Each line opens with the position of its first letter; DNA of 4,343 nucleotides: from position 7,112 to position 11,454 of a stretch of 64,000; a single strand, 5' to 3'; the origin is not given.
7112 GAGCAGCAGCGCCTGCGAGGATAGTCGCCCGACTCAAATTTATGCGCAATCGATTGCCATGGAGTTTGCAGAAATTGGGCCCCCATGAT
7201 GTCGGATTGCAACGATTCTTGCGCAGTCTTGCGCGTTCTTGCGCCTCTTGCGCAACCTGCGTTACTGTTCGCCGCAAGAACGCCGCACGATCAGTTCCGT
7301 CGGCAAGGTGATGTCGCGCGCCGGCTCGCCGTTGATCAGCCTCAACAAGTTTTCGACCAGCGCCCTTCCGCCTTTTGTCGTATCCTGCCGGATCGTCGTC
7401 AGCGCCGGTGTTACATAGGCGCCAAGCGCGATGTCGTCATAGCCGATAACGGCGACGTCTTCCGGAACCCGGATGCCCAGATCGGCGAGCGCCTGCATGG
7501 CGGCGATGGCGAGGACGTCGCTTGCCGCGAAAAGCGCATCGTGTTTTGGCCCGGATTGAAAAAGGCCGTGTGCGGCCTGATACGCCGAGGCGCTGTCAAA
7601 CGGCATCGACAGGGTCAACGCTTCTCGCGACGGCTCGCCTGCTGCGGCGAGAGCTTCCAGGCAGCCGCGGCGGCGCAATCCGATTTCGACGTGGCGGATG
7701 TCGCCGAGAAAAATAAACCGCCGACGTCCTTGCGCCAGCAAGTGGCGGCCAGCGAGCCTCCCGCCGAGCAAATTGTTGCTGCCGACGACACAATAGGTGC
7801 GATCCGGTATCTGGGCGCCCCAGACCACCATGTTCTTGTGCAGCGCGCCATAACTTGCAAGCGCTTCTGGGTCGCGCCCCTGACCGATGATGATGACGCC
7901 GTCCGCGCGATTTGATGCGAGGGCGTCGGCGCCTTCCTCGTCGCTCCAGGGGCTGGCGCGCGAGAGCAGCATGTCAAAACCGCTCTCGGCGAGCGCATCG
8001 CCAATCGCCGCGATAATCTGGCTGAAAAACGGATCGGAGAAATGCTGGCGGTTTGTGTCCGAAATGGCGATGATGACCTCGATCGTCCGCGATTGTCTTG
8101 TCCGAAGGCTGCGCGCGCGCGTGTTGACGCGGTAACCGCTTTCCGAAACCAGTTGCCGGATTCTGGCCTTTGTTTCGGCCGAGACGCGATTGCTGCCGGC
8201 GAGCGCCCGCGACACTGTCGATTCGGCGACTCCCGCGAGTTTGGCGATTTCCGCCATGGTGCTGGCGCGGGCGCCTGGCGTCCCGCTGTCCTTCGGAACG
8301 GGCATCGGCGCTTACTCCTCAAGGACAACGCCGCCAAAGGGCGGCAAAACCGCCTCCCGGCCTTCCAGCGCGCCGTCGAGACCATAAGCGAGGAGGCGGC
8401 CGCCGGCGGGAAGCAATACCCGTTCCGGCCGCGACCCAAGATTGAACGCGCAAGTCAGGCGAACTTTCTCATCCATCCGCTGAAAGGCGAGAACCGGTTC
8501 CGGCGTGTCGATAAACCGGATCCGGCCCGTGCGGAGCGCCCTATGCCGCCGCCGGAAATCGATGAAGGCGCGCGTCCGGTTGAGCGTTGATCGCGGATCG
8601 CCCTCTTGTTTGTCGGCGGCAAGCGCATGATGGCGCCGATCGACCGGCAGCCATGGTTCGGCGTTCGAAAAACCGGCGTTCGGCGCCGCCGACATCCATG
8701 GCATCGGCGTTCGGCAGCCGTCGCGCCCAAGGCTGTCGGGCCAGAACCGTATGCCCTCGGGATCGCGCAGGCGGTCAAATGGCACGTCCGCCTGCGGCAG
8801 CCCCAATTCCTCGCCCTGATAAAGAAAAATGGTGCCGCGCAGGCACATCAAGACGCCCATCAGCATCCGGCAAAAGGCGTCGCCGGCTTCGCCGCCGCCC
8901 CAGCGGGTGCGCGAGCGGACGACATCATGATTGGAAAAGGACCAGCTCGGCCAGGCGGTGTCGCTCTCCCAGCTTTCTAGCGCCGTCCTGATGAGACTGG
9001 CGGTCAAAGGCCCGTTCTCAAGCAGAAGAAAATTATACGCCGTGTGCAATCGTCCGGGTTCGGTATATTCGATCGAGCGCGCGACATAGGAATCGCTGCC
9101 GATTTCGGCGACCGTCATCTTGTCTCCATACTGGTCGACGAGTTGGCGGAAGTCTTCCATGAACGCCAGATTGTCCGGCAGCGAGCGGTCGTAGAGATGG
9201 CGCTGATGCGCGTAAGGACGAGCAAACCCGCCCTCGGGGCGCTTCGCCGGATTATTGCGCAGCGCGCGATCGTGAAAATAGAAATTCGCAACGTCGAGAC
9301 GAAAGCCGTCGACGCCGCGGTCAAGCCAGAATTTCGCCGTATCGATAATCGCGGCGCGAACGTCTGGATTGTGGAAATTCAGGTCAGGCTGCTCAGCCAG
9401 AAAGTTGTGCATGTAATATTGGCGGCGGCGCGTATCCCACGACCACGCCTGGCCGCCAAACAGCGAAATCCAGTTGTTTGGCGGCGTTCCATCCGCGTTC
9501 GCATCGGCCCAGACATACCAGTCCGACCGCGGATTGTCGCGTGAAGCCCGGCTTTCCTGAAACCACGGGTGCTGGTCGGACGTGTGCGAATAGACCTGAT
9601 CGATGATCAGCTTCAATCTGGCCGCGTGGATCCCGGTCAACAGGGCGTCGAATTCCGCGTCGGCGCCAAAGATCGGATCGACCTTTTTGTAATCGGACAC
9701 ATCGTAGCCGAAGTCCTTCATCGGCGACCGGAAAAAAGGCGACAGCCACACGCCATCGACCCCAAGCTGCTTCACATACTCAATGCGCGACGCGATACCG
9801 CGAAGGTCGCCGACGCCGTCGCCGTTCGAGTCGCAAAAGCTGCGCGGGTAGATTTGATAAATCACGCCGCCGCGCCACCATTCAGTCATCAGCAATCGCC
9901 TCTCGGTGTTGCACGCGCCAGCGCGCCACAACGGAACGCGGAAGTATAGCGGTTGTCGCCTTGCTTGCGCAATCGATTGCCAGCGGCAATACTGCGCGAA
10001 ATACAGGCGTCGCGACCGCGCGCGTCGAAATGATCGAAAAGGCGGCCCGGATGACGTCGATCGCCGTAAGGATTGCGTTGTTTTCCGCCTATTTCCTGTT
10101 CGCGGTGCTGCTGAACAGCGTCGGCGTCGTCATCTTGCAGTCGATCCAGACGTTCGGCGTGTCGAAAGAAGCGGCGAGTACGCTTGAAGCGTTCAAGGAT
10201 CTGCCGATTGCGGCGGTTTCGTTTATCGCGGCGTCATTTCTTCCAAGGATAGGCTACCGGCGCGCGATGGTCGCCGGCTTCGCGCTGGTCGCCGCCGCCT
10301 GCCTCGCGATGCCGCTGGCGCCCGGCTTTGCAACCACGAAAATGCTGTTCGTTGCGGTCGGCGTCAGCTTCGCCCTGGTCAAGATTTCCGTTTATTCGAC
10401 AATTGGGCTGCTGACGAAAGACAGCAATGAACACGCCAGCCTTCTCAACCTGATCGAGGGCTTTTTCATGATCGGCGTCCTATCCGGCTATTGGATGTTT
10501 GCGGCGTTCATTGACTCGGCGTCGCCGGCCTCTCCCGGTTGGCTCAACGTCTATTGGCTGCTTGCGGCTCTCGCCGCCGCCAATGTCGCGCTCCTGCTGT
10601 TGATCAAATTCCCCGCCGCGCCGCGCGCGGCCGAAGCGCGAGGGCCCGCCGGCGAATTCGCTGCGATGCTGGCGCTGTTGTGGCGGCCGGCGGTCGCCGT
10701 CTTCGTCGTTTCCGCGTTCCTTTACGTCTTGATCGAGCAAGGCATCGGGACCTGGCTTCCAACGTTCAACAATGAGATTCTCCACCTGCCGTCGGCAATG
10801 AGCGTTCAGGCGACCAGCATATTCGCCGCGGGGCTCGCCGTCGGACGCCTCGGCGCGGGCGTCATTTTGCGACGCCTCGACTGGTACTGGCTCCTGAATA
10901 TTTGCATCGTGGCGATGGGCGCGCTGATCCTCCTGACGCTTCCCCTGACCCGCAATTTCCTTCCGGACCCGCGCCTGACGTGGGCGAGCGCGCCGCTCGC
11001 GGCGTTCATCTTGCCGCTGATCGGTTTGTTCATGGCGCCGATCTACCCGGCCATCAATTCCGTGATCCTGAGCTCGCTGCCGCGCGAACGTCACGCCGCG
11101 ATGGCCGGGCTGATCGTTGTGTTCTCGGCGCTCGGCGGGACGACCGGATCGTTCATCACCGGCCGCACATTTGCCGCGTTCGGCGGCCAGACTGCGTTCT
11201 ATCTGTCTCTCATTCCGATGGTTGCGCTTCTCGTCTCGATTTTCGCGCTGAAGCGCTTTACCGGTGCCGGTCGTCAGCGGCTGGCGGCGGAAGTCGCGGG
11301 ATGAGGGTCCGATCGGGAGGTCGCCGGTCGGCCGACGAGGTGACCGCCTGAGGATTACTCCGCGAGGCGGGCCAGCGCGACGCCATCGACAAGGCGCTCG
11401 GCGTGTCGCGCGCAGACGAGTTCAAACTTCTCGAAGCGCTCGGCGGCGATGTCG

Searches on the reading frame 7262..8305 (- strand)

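Call 11: search_protein_families(library=pfam, proteins=[window:7262-8305:-])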
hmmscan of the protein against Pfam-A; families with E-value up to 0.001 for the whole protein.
window:7262-8305:- (347 aa): 4 families
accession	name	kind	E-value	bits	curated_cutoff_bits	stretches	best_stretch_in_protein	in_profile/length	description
PF13377.12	Peripla_BP_3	-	3.9e-35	121.8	26.5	1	187-344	2-167/167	Periplasmic binding protein-like domain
PF00532.27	Peripla_BP_1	-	3e-21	76.6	22.2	1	90-339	12-278/281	Periplasmic binding proteins and sugar binding domain of LacI family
PF00356.27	LacI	-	7.6e-14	51.7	27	1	16-61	1-46/46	Bacterial regulatory proteins, lacI family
PF13407.12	Peripla_BP_4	-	4.6e-13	49.8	35.1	1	88-327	7-257/258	Periplasmic binding protein domain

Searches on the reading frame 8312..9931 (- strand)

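Call 11: search_protein_families(library=pfam, proteins=[window:8312-9931:-])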
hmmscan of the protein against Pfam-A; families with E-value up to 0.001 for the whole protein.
window:8312-9931:- (539 aa): 2 families
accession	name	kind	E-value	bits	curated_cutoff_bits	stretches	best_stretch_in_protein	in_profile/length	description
PF00128.31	Alpha-amylase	-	3.5e-117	392.8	22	1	26-469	1-446/446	Alpha amylase, catalytic domain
PF11941.14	DUF3459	-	7.3e-05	23.5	22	1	454-531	3-84/90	Domain of unknown function (DUF3459)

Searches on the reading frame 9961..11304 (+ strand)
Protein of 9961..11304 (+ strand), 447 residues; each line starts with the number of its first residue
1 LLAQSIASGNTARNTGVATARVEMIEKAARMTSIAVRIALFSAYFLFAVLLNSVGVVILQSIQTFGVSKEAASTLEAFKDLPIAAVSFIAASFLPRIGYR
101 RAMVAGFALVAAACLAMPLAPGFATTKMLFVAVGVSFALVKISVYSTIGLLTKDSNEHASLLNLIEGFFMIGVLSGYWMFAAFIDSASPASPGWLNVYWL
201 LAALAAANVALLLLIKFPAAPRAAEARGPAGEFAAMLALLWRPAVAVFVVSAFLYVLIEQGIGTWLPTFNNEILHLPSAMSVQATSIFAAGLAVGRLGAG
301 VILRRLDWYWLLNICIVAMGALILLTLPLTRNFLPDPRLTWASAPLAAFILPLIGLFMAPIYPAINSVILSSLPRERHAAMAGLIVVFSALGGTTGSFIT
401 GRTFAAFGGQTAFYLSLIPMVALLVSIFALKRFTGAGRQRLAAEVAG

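Call 11: search_protein_families(library=pfam, proteins=[window:9961-11304:+])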
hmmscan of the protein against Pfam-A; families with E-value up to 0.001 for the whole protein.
window:9961-11304:+ (447 aa): 1 family
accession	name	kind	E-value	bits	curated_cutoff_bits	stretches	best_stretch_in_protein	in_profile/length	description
PF07690.21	MFS_1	-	4.3e-23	82.2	33.4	2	40-330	1-291/347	Major Facilitator Superfamily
